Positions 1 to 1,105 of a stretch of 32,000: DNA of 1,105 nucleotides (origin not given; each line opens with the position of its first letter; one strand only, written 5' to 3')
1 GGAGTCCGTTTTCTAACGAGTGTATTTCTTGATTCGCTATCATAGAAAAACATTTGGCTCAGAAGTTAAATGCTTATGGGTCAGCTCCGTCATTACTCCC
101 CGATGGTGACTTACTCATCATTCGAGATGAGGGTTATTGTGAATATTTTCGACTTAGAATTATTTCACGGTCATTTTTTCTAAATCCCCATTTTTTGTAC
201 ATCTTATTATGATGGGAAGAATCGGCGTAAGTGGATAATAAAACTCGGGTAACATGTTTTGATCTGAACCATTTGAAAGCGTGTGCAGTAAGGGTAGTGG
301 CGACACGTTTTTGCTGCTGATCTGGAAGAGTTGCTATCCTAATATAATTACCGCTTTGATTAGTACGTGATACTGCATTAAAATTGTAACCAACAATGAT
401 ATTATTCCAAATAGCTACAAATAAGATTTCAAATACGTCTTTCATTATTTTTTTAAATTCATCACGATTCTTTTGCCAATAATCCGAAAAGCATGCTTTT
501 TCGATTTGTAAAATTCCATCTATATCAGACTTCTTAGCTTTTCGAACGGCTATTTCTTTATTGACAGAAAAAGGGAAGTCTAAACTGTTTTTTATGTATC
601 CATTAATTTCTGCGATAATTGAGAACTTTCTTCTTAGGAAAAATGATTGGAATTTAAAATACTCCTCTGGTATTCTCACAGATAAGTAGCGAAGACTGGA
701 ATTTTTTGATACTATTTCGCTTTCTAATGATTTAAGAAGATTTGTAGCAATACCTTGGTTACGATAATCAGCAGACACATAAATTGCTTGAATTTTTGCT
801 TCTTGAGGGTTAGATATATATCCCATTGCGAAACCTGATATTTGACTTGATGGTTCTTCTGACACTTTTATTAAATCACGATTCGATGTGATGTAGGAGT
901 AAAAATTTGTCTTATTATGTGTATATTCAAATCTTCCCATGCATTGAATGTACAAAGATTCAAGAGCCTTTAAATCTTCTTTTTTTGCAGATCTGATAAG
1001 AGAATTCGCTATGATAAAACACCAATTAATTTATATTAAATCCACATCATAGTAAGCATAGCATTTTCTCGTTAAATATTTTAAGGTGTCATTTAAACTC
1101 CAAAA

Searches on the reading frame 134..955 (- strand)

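Call 14: search_protein_families(library=pfam, proteins=[window:134-955:-], max_evalue=0.001)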
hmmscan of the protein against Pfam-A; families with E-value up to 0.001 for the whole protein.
window:134-955:- (273 aa): 6 families
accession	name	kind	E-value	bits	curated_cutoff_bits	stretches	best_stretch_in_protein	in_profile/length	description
PF00583.31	Acetyltransf_1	-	6.5e-19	68.8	20.7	2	148-258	4-116/116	Acetyltransferase (GNAT) family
PF13508.13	Acetyltransf_7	-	5.1e-15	56.1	27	2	177-259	4-83/84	Acetyltransferase (GNAT) domain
PF13673.13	Acetyltransf_10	-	4.9e-14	52.8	23.6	2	43-94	42-93/128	Acetyltransferase (GNAT) domain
PF13527.13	Acetyltransf_9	-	8.9e-08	32.6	25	0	137-259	2-125/127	Acetyltransferase (GNAT) domain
PF08445.16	FR47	-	8.3e-06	26.1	22.1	0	45-86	14-55/86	FR47-like protein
PF13880.12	Acetyltransf_13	-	2.7e-05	24.3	22.8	1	55-83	7-35/69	ESCO1/2 acetyl-transferase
